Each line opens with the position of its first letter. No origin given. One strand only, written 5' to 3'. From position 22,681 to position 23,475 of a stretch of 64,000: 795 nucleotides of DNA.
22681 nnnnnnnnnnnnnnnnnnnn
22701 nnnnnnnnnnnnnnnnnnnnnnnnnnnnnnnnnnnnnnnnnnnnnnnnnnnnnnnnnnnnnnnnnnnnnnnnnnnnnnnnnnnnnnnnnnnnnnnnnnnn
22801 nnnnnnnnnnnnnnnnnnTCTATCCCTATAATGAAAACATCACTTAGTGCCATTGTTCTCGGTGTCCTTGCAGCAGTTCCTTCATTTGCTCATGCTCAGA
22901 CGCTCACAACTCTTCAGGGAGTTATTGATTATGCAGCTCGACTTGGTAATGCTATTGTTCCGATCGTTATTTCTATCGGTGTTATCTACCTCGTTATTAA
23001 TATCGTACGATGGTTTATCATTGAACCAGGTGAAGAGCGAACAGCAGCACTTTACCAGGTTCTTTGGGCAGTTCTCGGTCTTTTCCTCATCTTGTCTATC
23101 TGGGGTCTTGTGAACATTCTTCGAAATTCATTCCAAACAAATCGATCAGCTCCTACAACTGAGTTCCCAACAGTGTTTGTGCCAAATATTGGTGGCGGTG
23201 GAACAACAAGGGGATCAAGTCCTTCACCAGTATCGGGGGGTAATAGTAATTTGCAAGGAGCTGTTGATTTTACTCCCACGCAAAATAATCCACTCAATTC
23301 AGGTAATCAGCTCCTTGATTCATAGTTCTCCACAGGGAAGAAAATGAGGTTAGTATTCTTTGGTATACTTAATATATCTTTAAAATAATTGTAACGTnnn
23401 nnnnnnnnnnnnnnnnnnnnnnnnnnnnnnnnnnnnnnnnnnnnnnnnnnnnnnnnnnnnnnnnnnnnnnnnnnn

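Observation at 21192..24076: Tandem array of six VirB2/TrbC-like pilin paralogs with a 354-bp perfect duplication and hypervariable Gly-rich tails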

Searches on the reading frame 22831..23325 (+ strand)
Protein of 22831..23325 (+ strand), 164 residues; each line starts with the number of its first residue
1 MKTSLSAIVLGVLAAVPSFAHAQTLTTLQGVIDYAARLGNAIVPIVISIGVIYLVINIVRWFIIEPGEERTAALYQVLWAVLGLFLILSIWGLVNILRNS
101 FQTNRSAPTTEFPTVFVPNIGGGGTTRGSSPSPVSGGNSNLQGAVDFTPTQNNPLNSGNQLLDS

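Call 6: search_protein_families(library=pfam, proteins=[window:22831-23325:+], max_evalue=1)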
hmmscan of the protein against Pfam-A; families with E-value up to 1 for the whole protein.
window:22831-23325:+ (164 aa): 2 families
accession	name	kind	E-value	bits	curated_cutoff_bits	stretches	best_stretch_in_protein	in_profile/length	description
PF18895.5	T4SS_pilin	-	6.3e-08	33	26.6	1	33-97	10-71/71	Type IV secretion system pilin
PF24003.1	DUF7319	-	0.13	12.1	27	1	20-89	98-167/205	Domain of unknown function (DUF7319)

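Call 7: search_protein_families(library=ncbifam, proteins=[window:22831-23325:+], max_evalue=1)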
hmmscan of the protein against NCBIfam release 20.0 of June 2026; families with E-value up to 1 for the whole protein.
window:22831-23325:+ (164 aa): 4 families
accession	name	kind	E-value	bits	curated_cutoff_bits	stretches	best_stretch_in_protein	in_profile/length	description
NF045849.1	ICE_MMCAP2_0565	equivalog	0.003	17.2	40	1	30-97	8-76/80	Mbov_0395 family pilin-like conjugal transfer protein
NF046050.1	CPBP_fam_MroQ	equivalog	0.032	13.6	270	1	41-106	46-112/243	intramembrane glutamic endopeptidase MroQ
NF004428.0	PRK05771.2-1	equivalog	0.17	9.9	766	1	14-92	463-539/680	V-type ATP synthase subunit I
NF033218.1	anchor_AmaP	equivalog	0.39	10.5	55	1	42-99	14-71/166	alkaline shock response membrane anchor protein AmaP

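Call 12: find_encoding_contigs(protein=window:22831-23325:+, flank=10000, max_places=10)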
Protein window:22831-23325:+ (164 aa): 1 contig read that carries it; 1 place shown.
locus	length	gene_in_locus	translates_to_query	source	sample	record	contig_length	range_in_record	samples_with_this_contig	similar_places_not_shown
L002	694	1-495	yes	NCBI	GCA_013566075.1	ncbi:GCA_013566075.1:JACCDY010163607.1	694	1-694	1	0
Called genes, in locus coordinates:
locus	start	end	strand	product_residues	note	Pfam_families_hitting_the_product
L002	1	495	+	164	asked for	PF18895:T4SS_pilin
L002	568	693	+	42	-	?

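Call 19: find_homologous_proteins(query=window:22831-23325:+, max_evalue=0.001)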
Query window:22831-23325:+ (164 aa): 6 proteins with E <= 0.001 among 198 candidates.
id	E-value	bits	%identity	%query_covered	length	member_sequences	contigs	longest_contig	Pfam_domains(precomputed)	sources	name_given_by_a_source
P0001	2.0e-83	296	87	100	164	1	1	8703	PF18895.6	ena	-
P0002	7.1e-63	229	93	73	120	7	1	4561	PF18895.6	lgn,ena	-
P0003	8.0e-60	219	89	73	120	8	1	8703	PF18895.6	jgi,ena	jgi:hypothetical protein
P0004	1.9e-49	185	78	73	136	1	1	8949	PF18895.6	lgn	-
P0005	9.5e-48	180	79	68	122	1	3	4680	PF18895.6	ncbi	-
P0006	1.5e-18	85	44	70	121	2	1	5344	PF18895.6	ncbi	-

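Call 23: find_encoding_contigs(protein=P0001, flank=10000, max_places=5)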
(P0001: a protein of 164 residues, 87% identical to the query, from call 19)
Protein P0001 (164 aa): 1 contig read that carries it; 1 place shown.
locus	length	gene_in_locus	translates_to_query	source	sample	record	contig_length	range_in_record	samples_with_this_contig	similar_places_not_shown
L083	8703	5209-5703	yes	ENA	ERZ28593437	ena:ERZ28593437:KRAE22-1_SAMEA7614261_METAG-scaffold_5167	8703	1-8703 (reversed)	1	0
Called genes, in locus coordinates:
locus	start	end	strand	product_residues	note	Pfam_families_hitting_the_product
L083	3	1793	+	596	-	?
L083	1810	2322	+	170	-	PF02353:CMAS (weak), PF13489:Methyltransf_23, PF01209:Ubie_methyltran, PF13847:Methyltransf_31, PF08241:Methyltransf_11, PF08242:Methyltransf_12, PF13649:Methyltransf_25, PF20922:Anamorsin_N (faint)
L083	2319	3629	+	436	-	PF01547:SBP_bac_1, PF13416:SBP_bac_8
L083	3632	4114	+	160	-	PF18895:T4SS_pilin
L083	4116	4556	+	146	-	-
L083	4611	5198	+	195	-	PF18895:T4SS_pilin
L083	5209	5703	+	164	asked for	PF18895:T4SS_pilin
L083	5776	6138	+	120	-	PF18895:T4SS_pilin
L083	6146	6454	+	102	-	PF18895:T4SS_pilin (faint)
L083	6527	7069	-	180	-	-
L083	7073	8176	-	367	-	-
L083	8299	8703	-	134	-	?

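Call 24: find_encoding_contigs(protein=P0002, flank=10000, max_places=5)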
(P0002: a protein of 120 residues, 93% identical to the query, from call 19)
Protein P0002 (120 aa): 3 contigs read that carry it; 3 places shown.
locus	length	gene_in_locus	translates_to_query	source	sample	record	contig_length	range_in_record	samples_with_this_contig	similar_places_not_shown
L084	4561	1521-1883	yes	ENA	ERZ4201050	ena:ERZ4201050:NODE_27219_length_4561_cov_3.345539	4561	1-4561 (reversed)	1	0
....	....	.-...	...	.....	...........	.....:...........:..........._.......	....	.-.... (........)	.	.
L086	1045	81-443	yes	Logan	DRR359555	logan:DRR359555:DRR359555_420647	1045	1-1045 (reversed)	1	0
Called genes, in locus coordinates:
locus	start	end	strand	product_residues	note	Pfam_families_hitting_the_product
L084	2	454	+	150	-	?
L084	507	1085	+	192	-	PF18895:T4SS_pilin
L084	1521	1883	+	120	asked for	PF18895:T4SS_pilin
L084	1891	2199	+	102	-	PF18895:T4SS_pilin (weak)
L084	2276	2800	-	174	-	-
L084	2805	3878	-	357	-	-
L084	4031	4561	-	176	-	?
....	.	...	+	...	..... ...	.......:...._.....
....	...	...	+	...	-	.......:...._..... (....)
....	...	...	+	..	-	-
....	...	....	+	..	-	-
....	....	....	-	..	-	?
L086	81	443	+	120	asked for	PF18895:T4SS_pilin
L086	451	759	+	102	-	PF18895:T4SS_pilin (weak)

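Call 25: find_encoding_contigs(protein=P0004, flank=10000, max_places=5)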
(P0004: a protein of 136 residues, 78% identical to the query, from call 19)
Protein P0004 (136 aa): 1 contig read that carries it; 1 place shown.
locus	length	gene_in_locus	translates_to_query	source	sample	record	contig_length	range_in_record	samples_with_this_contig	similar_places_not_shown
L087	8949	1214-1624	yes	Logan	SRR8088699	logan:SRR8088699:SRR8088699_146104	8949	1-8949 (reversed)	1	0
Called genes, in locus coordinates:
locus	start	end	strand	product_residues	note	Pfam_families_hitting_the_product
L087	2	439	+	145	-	?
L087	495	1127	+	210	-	PF18895:T4SS_pilin (weak)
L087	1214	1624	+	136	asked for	PF18895:T4SS_pilin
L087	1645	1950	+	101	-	PF18895:T4SS_pilin (faint)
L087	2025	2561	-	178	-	-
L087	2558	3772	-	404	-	-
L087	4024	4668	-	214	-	-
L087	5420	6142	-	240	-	PF09335:VTT_dom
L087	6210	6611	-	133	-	PF02033:RBFA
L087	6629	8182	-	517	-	PF00009:GTP_EFTU, PF01926:MMR_HSR1, PF22042:EF-G_D2, PF11987:IF-2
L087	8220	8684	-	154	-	PF14584:DUF4446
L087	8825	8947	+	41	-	?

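Call 26: find_encoding_contigs(protein=P0005, flank=10000, max_places=5)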
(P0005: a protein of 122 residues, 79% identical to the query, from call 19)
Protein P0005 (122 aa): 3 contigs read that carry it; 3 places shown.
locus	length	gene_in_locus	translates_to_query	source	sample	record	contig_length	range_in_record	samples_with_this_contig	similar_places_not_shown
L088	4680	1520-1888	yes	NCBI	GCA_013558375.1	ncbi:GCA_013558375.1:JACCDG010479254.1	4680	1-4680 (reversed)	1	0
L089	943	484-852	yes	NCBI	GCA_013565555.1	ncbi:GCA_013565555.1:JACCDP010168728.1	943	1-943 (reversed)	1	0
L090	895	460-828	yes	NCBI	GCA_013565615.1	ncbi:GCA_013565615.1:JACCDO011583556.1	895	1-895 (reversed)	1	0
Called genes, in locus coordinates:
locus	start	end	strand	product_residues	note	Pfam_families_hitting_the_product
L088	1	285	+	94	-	?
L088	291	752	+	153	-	PF18895:T4SS_pilin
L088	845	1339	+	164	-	PF18895:T4SS_pilin (weak)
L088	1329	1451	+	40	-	-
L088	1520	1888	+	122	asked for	PF18895:T4SS_pilin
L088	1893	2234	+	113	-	-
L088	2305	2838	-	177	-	-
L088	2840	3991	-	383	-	-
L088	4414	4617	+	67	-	-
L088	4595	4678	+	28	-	?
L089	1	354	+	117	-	?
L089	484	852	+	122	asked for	PF18895:T4SS_pilin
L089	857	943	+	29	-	?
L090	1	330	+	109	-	?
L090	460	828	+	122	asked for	PF18895:T4SS_pilin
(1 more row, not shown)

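Call 44: predict_structure(alignment_id=A3)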
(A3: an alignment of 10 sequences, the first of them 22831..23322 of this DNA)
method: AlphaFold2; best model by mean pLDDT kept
length: 164 residues; sequences in the alignment: 10
mean_pLDDT: 58.2   pTM: 0.35
mean pLDDT of the five models: 58.2, 55.3, 53.2, 53.0, 51.4
residues with pLDDT >= 90: 0; 70-90: 61; 50-70: 34; < 50: 69
segments of 3 or more residues with pLDDT < 50: 1-3, 19-25, 107-164
pLDDT, mean of each block of 10 residues (from residue 1): 52 53 51 70 79 80 72 78 84 76 52 43 35 37 37 40 38
secondary structure, 60 per line:
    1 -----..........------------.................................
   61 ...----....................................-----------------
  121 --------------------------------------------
elements in order: H6-15 H28-63 H68-103

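Call 47: search_solved_structures(query=A3, max_evalue=10, show_alignments=2)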
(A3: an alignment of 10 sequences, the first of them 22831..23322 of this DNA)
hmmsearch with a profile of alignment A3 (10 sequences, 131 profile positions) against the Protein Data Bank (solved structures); distinct sequences matched with E-value up to 10: 1.
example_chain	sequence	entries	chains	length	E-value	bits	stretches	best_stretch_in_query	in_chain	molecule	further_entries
4l8e_A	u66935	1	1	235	0.34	14.3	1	25-89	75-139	Glutathione S-transferase enzyme with thioredoxin-like domain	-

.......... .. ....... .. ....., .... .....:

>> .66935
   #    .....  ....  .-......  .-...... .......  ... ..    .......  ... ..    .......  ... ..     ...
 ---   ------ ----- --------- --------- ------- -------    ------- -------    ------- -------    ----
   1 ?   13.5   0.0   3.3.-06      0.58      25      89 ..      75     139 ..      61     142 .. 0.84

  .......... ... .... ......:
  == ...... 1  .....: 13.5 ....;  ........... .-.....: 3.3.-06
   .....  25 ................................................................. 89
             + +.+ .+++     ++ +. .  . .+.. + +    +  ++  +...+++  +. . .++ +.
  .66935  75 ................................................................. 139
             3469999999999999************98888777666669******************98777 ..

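Call 48: fold_search(model_id=the predicted structure, library=pdb)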
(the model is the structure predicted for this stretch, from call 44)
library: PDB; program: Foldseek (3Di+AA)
matches with E <= 10: 56; with E <= 0.001: 0
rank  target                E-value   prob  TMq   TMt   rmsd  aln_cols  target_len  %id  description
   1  6zsh_A                7.4e-01  0.28  0.23  0.40  13.6        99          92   18  The mechanism of activation of the actin binding protein EHBP1 by Rab8 family members (released 2020-09-02)
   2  2crb_MODEL_1_A        1.1e+00  0.47  0.31  0.50  15.3        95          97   13  Solution structure of MIT domain from mouse NRBF-2 (released 2005-11-20)
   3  6zsh_C                1.1e+00  0.23  0.24  0.45  13.2        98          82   18  The mechanism of activation of the actin binding protein EHBP1 by Rab8 family members (released 2020-09-02)
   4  1u2m_C                2.3e+00  0.60  0.38  0.42   3.6        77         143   10  Crystal Structure of Skp (released 2004-08-24)
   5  8iue_4                3.1e+00  0.16  0.26  0.12  15.8        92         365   12  RNA polymerase III pre-initiation complex melting complex 1 (released 2023-05-24)
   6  3a8p_C                3.4e+00  0.47  0.28  0.21   2.5        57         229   10  Crystal structure of the Tiam2 PHCCEx domain (released 2009-11-24)
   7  7v5c_A                3.4e+00  0.33  0.37  0.12   5.9        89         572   22  Cryo-EM structure of the mouse ABCB9 (ADP.BeF3-bound) (released 2022-10-19)
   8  3s9o_A                3.6e+00  0.15  0.28  0.31   9.7       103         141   14  The Focal Adhesion Targeting (FAT) domain of the Focal Adhesion Kinase showing N-terminal interactions in cis (released 2012-06-06)
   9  3uul_B                3.6e+00  0.09  0.27  0.34   6.6       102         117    9  Crystal Structure of first N-terminal utrophin spectrin repeat (released 2012-09-19)
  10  7ena_g                3.6e+00  0.06  0.18  0.18  11.6        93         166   14  TFIID-based PIC-Mediator holo-complex in pre-assembled state (pre-hPIC-MED) (released 2021-05-26)
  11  6lqo_I                3.8e+00  0.16  0.31  0.50   6.7        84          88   10  EBV tegument protein BBRF2/BSRF1 complex (released 2020-10-07)
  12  5a63_D                3.8e+00  0.16  0.26  0.40  11.5        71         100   14  Cryo-EM structure of the human gamma-secretase complex at 3.4 angstrom resolution. (released 2015-08-05)
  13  5n5e_D                4.1e+00  0.21  0.30  0.48   7.2        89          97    9  Crystal structure of encapsulated ferritin domain from Pyrococcus furiosus PFC_05175 (released 2018-01-24)
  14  1sg2_A                4.4e+00  0.30  0.34  0.39   5.8        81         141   10  Crystal structure of the periplasmic chaperone Skp (released 2004-09-14)
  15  3a8n                  4.4e+00  0.21  0.29  0.21   5.5        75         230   12  Crystal structure of the Tiam1 PHCCEx domain (released 2009-11-24)
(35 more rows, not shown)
